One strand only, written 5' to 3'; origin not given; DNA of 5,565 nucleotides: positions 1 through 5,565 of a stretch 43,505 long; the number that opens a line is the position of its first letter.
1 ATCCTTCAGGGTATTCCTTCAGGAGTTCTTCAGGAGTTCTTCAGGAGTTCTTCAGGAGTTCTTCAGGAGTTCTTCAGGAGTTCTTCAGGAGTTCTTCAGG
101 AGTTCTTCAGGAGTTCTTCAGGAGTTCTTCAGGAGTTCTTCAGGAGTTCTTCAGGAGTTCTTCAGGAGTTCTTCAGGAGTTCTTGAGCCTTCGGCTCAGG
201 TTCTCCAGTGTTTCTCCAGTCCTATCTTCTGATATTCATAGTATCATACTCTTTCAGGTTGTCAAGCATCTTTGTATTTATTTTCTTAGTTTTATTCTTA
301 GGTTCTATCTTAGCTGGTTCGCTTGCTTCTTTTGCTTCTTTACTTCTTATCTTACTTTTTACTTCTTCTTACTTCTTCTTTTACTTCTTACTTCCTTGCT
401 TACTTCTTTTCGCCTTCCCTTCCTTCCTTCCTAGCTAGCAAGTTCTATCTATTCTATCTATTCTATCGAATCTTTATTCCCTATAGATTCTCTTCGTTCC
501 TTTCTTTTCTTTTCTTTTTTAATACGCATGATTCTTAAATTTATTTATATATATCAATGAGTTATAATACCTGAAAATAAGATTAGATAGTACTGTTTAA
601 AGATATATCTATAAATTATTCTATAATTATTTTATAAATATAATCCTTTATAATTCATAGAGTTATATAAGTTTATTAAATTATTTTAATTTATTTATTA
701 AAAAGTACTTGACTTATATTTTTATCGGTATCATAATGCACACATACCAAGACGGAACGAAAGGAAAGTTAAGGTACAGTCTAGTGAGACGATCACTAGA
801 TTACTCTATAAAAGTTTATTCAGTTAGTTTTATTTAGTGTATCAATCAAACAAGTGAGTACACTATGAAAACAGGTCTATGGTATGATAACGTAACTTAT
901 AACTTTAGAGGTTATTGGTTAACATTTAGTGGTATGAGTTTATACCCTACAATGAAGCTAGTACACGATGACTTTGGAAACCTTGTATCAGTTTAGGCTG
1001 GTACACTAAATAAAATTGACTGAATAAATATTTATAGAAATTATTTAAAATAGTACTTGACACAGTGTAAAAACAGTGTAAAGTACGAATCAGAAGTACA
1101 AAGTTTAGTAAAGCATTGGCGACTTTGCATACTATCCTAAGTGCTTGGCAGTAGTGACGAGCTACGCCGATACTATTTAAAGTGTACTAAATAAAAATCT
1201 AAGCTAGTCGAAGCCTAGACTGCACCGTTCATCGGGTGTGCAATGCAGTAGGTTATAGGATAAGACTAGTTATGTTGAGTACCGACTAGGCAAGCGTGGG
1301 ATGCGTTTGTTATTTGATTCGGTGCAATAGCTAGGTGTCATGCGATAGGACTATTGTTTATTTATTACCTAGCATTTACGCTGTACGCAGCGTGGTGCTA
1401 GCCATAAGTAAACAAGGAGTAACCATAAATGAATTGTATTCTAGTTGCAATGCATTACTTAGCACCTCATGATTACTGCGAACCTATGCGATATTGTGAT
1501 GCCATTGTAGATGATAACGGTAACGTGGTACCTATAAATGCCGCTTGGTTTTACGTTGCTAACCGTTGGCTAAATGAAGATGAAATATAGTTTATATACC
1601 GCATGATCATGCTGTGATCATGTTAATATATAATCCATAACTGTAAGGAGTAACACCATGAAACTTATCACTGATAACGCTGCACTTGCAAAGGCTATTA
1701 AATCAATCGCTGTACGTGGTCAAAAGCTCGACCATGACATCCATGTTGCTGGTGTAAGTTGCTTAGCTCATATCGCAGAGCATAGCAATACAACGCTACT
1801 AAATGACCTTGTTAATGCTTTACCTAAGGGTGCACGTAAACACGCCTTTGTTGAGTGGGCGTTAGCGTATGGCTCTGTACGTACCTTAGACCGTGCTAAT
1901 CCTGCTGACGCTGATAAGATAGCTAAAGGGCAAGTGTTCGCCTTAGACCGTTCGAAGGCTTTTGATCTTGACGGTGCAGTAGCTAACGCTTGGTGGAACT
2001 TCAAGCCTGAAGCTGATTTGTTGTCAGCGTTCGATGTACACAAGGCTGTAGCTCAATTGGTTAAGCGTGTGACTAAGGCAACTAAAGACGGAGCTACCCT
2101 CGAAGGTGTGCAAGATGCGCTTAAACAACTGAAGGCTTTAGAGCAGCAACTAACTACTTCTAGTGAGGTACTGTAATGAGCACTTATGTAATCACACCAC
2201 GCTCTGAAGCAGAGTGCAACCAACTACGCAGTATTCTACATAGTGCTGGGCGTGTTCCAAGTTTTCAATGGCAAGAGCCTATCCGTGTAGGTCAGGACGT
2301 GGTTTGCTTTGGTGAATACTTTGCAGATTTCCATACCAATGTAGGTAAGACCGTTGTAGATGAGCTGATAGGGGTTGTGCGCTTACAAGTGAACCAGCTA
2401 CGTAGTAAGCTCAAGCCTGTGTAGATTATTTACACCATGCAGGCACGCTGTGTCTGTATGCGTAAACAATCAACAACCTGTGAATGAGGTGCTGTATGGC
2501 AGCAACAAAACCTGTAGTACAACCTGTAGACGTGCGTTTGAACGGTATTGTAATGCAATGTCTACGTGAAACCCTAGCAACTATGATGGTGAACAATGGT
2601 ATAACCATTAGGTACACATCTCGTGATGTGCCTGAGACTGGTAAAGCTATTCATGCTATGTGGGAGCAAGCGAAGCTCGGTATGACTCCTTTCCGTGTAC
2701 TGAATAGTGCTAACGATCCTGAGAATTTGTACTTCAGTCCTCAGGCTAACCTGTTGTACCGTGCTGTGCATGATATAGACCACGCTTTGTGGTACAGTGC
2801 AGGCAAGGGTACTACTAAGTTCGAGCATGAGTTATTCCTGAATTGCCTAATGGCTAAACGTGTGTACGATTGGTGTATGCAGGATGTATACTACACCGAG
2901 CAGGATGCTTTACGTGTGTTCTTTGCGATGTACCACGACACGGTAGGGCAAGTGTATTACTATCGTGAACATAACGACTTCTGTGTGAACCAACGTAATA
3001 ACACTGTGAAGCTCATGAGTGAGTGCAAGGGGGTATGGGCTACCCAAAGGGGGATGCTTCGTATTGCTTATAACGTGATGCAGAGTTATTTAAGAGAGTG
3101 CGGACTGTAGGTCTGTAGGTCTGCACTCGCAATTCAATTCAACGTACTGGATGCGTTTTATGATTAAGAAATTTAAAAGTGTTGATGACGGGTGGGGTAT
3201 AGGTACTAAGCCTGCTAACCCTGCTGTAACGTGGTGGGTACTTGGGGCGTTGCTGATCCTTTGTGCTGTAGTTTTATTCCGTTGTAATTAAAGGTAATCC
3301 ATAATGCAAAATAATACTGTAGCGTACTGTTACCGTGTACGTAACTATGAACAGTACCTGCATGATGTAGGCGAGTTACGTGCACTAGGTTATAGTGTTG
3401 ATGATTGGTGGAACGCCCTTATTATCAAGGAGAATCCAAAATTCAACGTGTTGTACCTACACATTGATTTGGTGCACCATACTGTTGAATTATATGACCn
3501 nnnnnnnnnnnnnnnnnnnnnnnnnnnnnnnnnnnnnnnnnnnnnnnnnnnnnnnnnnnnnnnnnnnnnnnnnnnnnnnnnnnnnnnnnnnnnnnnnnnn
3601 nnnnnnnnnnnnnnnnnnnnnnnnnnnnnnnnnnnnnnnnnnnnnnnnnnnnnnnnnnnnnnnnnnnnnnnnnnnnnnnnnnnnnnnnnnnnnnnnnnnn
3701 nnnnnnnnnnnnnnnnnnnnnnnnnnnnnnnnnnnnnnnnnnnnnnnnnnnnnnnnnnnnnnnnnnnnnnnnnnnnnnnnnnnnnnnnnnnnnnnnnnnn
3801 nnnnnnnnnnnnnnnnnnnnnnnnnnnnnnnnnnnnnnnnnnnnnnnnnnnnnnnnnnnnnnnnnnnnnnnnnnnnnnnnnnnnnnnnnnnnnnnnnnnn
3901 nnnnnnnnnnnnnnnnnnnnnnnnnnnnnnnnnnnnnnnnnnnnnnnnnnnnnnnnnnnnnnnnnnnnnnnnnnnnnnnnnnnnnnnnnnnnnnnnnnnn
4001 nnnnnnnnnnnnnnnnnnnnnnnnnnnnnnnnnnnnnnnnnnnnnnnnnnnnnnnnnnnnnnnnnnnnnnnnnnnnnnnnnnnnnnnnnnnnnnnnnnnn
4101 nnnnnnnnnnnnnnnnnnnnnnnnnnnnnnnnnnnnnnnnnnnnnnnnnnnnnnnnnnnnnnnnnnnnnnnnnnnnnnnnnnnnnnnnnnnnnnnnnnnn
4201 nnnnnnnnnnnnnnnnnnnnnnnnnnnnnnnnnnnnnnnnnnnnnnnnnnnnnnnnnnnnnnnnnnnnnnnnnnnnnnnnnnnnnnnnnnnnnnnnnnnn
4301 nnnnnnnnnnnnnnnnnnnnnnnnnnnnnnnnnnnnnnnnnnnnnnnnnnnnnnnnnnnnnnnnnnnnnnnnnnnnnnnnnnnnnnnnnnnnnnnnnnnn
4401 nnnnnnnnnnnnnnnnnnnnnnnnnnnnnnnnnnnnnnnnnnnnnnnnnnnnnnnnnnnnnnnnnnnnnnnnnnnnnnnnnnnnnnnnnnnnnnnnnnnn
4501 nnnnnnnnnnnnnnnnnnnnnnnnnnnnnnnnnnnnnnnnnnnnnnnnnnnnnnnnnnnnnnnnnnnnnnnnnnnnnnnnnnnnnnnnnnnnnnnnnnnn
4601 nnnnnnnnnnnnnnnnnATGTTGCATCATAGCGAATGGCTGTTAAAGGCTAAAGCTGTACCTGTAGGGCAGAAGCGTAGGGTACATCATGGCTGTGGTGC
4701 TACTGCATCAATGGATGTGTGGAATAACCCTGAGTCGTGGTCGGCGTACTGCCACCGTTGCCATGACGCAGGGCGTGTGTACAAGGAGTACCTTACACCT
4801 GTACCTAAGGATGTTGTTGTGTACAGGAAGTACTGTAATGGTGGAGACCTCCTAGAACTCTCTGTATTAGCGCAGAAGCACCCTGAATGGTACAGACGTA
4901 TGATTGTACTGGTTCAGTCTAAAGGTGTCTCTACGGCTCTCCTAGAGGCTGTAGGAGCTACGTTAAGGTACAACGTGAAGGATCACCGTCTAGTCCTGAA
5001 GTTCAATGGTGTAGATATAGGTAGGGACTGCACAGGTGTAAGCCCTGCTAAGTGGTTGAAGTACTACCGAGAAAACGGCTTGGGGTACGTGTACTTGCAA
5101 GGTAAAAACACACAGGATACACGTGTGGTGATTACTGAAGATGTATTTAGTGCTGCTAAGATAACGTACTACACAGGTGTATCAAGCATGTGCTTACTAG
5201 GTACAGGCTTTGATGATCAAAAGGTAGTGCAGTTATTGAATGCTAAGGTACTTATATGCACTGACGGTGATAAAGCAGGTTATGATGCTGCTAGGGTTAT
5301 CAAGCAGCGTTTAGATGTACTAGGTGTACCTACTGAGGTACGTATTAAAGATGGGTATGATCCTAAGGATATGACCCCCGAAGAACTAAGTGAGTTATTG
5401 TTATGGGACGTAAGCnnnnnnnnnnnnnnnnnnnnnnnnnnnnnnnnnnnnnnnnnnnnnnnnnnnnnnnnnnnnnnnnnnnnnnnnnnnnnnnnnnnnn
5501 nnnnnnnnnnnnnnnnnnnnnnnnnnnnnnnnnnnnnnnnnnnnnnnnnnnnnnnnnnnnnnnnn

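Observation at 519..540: Third, inverted copy of the phage-promoter motif aimed at the left genome end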

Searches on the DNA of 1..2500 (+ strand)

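Call 7: search_dna_similar(query=window:1-2500:+, collection=phages, mode=distant, max_rows=30)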
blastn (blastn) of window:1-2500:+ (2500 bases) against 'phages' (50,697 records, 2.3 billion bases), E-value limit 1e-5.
Records with a match: 117; places in all: 117; records where one place covers at least 80% of the query: 0.
Best place of each record, by identity: 80-90% 5; 60-80% 112.
By first word of the organism name: Acinetobacter 116; Friunavirus 1.
By host as written in the record: Acinetobacter baumannii 44; - 19; Acinetobacter pittii 6; Acinetobacter baumannii 1137 5; Acinetobacter baumannii 28 3; Acinetobacter baumannii AU0783 2; Acinetobacter baumannii ACICU 2; Acinetobacter baumannii DSM 25645 2; and 31 more.
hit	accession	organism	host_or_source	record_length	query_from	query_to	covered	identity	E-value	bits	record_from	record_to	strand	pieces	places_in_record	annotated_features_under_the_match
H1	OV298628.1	Acinetobacter phage MD-2021b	not known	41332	780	1894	21%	69.6%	9e-13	159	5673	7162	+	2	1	Uncharacterised protein (x3)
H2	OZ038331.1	Acinetobacter phage vB_AbaP_Tama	-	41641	788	2040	16%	68.1%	2e-9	132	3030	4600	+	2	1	hypothetical protein (x4)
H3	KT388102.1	Acinetobacter phage vB_AbaP_PD-6A3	Acinetobacter baumannii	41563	1640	2040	16%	66.4%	3e-18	101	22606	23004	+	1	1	hypothetical protein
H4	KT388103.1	Acinetobacter phage vB_AbaP_PD-AB9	Acinetobacter baumannii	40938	1640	2040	16%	66.4%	3e-18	101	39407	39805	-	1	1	hypothetical protein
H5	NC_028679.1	Acinetobacter phage vB_AbaP_PD-AB9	Acinetobacter baumannii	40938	1640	2040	16%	66.4%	3e-18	101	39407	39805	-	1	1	hypothetical protein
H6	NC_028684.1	Acinetobacter phage vB_AbaP_PD-6A3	Acinetobacter baumannii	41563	1640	2040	16%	66.4%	3e-18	101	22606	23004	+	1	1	hypothetical protein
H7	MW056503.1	Acinetobacter virus fBenAci003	Acinetobacter baumannii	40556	788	1895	14%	73.7%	5e-9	200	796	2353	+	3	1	hypothetical protein (x4)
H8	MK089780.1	Acinetobacter phage vB_AbaP_APK14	Acinetobacter baumannii AB5256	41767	1640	2040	16%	65.4%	9e-13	83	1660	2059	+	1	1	hypothetical protein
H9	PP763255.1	Acinetobacter phage Ab11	Acinetobacter baumannii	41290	801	1894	14%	70.0%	7e-14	147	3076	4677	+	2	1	hypothetical protein (x5)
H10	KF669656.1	Acinetobacter phage Petty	Acinetobacter baumannii AU0783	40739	1703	2065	15%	66.4%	6e-15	90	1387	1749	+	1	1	hypothetical protein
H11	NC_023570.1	Acinetobacter phage Petty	Acinetobacter baumannii AU0783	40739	1703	2065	15%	66.4%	6e-15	90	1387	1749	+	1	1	hypothetical protein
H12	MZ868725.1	Acinetobacter phage APK16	Acinetobacter baumannii strain D4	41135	801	1895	13%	70.6%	4e-11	142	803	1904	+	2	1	hypothetical protein (x2)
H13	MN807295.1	Acinetobacter phage vB_AbaP_APK116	Acinetobacter baumannii MAR303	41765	1702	2040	14%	66.1%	6e-15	91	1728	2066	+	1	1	hypothetical protein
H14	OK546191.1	Acinetobacter phage vB_AbaP_ABWU2101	Acinetobacter baumannii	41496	1702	2040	14%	65.0%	2e-9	72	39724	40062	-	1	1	hypothetical protein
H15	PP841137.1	Acinetobacter phage vB_Ab_1137_KEN_06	Acinetobacter baumannii 1137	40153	1703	2040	14%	64.9%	2e-9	73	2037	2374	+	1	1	hypothetical protein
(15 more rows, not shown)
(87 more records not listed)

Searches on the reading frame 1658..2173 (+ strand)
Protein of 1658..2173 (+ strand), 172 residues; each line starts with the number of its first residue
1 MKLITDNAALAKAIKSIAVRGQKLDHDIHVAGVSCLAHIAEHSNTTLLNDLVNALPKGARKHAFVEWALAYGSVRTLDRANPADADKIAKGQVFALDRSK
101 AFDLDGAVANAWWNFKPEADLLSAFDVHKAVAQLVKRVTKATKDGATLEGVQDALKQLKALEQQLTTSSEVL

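Call 15: find_related_loci(query=window:1658-2173:+, collection=viral_contigs, flank=4000)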
Query window:1658-2173:+ (172 aa) in viral_contigs; peptide patterns used: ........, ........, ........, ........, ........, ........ (x = any residue, [..] = any of these).
32 stretches matched a pattern; 3 encode a relative of the query (tblastn E <= 1e-3); 3 distinct loci.
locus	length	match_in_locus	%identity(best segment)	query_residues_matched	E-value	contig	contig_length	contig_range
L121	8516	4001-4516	91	1-172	2e-104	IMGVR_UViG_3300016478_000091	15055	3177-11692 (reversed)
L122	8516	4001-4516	91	1-172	8e-104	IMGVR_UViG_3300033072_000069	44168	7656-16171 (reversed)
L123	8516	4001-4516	83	1-172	4e-96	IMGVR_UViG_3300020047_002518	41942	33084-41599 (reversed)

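Call 67: search_protein_families(library=pfam, proteins=[window:1658-2173:+], max_evalue=0.001)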
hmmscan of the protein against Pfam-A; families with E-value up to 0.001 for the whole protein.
window:1658-2173:+ (172 aa): 0 families

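Call 78: find_related_loci(query=window:1658-2173:+, collection=metagenome_contigs, flank=10000)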
Query window:1658-2173:+ (172 aa) in metagenome_contigs; peptide patterns used: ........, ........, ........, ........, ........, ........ (x = any residue, [..] = any of these).
327 stretches matched a pattern, but none encodes a relative of the query by tblastn (E <= 1e-3).

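Call 80: find_related_loci(query=A3, collection=viral_contigs, flank=10000)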
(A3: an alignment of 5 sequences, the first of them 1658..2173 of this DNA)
Query A3 (172 aa) in viral_contigs; peptide patterns used: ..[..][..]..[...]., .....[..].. (x = any residue, [..] = any of these).
47 stretches matched a pattern; 22 encode a relative of the query (tblastn E <= 1e-3); 22 distinct loci.
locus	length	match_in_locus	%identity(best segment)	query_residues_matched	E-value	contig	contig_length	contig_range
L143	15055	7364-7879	91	1-172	3e-103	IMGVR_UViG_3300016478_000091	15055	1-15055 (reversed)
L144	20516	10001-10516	91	1-172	8e-103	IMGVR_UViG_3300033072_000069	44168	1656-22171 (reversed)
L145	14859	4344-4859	83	1-172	5e-95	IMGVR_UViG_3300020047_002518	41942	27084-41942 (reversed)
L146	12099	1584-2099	59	1-172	3e-62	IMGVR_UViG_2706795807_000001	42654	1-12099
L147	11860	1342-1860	58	1-172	4e-61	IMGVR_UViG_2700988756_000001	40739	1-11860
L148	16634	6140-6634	55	1-165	3e-56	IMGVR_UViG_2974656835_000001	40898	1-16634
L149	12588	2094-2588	55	1-165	3e-56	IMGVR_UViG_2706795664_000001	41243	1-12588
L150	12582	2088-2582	55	1-165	2e-56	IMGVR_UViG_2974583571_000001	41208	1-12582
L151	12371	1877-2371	55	1-165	2e-56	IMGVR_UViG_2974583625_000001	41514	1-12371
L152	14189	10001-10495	55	1-165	5e-56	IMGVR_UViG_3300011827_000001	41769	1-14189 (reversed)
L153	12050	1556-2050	55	1-165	7e-56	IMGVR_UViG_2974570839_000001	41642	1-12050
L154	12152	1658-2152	55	1-165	2e-55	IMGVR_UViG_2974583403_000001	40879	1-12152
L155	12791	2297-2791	55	1-165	1e-55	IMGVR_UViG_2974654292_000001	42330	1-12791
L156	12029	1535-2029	55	1-165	1e-55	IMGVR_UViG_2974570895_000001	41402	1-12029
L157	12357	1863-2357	55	1-165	1e-55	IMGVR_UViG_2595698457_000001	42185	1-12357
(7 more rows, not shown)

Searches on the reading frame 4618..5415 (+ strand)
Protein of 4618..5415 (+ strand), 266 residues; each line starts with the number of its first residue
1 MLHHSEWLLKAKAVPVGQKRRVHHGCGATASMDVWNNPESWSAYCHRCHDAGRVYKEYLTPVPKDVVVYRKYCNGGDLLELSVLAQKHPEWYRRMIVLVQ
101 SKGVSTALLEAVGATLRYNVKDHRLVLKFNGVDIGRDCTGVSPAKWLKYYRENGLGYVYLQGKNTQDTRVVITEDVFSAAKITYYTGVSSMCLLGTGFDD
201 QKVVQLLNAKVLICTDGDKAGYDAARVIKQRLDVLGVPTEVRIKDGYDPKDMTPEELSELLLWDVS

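Call 67: search_protein_families(library=pfam, proteins=[window:4618-5415:+], max_evalue=0.001)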
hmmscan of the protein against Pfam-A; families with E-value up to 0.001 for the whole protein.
window:4618-5415:+ (266 aa): 2 families
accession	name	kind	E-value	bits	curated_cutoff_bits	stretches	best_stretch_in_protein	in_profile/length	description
PF13155.12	Toprim_2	-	2.6e-06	28.1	22.1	1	175-251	8-86/88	Toprim-like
PF13662.12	Toprim_4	-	0.00044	20.9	25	1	170-233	3-75/85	Toprim domain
